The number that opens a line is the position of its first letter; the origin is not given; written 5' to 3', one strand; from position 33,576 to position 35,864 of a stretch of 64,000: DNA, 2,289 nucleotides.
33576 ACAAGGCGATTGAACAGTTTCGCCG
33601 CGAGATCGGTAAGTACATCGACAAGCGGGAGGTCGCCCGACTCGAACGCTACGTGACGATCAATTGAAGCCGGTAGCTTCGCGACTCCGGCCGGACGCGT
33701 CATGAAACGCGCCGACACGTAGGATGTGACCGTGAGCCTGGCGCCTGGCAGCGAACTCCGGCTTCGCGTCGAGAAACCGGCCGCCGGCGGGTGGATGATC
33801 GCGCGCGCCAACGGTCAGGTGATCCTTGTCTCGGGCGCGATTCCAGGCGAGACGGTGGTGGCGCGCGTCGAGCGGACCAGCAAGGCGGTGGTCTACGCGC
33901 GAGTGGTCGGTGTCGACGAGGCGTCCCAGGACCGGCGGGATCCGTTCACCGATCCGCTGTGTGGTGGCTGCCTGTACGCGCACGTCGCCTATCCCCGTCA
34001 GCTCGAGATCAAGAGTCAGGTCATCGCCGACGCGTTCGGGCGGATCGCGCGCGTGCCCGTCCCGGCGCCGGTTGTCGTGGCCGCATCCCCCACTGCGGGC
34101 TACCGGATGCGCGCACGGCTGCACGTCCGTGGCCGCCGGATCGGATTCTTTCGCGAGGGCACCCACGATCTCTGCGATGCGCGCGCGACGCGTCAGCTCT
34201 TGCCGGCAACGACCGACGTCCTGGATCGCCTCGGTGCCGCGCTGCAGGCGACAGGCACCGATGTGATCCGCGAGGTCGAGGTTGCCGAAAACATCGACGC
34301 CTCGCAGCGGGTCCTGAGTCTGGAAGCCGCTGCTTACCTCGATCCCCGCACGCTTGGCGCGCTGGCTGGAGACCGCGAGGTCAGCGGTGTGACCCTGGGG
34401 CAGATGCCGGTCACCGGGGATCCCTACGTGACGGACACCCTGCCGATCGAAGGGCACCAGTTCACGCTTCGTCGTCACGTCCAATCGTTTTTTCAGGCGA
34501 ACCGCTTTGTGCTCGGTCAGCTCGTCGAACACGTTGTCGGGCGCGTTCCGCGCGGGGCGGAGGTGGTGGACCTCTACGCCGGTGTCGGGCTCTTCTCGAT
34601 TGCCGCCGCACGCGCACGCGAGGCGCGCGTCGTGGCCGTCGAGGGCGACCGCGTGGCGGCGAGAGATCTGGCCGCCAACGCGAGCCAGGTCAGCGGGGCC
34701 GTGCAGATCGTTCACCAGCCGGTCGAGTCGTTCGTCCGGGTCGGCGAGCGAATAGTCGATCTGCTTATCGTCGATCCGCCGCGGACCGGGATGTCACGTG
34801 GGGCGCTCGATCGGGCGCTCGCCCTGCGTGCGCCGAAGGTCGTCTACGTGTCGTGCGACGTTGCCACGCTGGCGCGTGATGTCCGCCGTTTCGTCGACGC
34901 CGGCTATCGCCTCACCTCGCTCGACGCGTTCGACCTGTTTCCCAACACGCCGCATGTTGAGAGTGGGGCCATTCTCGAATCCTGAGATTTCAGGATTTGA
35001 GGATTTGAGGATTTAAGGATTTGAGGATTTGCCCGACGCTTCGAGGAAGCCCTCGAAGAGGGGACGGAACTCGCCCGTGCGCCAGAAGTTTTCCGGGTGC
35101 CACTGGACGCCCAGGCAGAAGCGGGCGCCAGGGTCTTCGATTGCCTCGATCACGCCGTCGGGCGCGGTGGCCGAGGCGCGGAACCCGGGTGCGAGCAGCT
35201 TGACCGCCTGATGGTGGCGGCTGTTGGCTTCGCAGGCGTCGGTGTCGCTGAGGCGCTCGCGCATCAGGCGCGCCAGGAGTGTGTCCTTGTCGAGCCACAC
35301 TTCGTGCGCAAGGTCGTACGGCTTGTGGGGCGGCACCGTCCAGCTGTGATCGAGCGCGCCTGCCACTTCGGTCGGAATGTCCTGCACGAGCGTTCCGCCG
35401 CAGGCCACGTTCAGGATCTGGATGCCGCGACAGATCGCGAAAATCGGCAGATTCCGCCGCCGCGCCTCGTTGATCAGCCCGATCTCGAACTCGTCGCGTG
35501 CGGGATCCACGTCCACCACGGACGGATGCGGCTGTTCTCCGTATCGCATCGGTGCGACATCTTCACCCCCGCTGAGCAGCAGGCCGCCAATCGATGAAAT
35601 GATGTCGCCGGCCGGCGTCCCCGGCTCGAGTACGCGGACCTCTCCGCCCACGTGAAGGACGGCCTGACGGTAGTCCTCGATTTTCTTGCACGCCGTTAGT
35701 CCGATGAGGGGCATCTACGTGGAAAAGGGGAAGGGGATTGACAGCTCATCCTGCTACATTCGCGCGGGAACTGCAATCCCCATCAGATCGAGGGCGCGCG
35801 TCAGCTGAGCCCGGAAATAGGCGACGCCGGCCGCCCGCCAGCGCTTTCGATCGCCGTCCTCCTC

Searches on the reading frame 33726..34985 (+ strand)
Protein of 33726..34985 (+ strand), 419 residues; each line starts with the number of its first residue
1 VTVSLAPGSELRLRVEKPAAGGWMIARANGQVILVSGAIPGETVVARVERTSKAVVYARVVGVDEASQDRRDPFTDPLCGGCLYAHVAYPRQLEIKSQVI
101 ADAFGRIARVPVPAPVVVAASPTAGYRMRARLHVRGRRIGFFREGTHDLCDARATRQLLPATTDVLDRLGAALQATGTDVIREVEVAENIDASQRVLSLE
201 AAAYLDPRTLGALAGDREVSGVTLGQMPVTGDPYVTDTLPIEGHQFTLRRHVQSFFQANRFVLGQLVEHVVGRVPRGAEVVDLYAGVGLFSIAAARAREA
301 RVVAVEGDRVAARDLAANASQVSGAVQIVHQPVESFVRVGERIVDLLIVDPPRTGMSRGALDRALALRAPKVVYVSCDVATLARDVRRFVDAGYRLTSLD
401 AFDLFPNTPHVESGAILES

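Call 23: search_protein_families(library=pfam, proteins=[window:33726-34985:+], max_evalue=0.01)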
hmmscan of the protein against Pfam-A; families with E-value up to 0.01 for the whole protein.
window:33726-34985:+ (419 aa): 7 families
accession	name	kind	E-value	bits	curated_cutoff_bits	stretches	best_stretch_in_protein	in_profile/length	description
PF05958.17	tRNA_U5-meth_tr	-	1.3e-20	74.2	23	1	231-418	155-355/357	tRNA (Uracil-5-)-methyltransferase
PF01938.26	TRAM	-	7.5e-08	32.6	21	1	7-61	4-61/61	TRAM domain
PF02475.24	TRM5-TYW2_MTfase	-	2.3e-06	28.1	28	1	271-336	31-99/164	TRM5/TYW2 methyltransferase domain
PF03602.21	Cons_hypoth95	-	8.5e-06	26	24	1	276-352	41-122/182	Conserved hypothetical protein 95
PF05175.20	MTS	-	0.00032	20.8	23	1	268-352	25-107/170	Methyltransferase small domain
PF06325.19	PrmA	-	0.0022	18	22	1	275-336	160-222/296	Ribosomal protein L11 methyltransferase (PrmA)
PF00398.26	RrnaAD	-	0.0074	15.9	24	0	247-332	3-84/263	Ribosomal RNA adenine dimethylase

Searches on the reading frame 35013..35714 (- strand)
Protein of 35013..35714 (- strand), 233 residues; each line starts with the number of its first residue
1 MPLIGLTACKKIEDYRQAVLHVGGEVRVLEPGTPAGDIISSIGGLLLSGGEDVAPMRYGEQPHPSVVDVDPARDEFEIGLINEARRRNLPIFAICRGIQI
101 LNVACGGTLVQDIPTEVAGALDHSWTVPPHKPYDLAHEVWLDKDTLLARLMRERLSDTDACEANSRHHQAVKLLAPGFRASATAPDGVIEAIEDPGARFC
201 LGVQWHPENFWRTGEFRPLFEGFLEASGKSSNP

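Call 23: search_protein_families(library=pfam, proteins=[window:35013-35714:-], max_evalue=0.01)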
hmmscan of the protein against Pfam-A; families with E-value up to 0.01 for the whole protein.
window:35013-35714:- (233 aa): 2 families
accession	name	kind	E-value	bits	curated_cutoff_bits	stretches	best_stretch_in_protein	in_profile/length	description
PF07722.19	Peptidase_C26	-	5.5e-56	190.2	20.5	1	14-208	28-219/219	Peptidase C26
PF00117.34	GATase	-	5.1e-15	56.1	22.8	1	60-225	57-189/190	Glutamine amidotransferase class-I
